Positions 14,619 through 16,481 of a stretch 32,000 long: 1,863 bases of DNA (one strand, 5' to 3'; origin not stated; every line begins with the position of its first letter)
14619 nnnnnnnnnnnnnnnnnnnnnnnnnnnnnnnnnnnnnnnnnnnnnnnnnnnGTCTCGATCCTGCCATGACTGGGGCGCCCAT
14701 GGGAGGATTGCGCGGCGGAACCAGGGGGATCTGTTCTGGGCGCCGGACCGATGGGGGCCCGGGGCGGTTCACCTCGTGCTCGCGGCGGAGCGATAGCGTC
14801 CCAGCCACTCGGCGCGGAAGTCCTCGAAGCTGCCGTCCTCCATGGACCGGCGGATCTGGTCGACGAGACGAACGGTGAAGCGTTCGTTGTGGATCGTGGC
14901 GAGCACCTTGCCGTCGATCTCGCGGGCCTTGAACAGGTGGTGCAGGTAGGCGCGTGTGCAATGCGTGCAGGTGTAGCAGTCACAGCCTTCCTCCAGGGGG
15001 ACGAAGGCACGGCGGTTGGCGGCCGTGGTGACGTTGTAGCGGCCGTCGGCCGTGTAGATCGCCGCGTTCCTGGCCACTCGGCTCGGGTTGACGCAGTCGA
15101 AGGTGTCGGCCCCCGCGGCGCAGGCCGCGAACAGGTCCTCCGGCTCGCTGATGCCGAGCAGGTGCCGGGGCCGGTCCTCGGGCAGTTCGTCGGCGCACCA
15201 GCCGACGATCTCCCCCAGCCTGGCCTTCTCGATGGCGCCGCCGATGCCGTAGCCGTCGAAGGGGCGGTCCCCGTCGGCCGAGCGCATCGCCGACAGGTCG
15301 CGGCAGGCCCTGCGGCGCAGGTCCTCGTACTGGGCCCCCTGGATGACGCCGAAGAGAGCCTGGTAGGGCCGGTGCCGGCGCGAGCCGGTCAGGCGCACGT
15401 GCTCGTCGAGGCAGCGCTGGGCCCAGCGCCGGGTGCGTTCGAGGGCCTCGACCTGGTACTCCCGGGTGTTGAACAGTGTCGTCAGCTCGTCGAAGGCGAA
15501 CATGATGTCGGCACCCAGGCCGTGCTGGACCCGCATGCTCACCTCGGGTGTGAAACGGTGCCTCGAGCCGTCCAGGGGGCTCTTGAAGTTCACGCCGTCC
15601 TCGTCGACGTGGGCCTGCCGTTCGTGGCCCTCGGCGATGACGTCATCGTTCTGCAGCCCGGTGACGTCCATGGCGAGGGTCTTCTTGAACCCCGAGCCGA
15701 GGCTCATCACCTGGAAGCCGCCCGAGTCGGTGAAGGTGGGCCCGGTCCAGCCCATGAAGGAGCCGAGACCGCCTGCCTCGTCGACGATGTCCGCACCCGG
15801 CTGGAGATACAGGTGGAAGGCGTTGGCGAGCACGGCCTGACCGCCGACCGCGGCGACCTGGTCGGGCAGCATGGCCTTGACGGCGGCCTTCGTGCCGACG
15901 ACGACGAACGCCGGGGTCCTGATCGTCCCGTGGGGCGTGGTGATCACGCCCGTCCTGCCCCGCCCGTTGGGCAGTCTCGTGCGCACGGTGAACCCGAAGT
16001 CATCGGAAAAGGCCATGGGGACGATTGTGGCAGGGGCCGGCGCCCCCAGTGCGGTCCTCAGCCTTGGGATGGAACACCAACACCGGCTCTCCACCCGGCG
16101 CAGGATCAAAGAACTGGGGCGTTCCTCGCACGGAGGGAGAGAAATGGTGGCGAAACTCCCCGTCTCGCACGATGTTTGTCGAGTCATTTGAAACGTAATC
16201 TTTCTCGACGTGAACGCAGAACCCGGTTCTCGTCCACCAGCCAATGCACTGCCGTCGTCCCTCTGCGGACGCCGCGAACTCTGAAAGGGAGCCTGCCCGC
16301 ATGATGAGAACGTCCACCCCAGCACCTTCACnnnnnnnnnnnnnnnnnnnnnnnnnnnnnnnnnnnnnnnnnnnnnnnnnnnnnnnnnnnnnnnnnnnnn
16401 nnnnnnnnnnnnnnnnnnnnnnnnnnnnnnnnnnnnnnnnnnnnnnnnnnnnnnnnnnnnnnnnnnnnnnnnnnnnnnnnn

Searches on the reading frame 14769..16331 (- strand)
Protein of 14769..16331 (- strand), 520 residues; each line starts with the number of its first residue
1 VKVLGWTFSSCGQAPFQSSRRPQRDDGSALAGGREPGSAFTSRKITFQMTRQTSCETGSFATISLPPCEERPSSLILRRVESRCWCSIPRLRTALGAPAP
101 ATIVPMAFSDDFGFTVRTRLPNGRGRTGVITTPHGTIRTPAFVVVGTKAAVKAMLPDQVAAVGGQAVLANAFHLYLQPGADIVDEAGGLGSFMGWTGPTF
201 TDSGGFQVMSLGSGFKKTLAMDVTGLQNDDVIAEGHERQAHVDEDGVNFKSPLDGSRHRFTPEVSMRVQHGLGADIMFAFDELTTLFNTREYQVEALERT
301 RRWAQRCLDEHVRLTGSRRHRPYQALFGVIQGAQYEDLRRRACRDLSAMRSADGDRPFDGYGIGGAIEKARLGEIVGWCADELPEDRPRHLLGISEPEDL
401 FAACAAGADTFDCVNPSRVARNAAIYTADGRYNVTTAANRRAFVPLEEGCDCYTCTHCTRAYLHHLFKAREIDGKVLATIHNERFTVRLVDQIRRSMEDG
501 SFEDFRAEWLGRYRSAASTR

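Call 3: search_protein_families(library=pfam, proteins=[window:14769-16331:-], max_evalue=0.1)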
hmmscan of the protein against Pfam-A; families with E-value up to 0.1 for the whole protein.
window:14769-16331:- (520 aa): 1 family
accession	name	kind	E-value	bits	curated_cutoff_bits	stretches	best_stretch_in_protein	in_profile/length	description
PF01702.25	TGT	-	8.4e-116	387.4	26.3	1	125-514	3-356/357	Queuine tRNA-ribosyltransferase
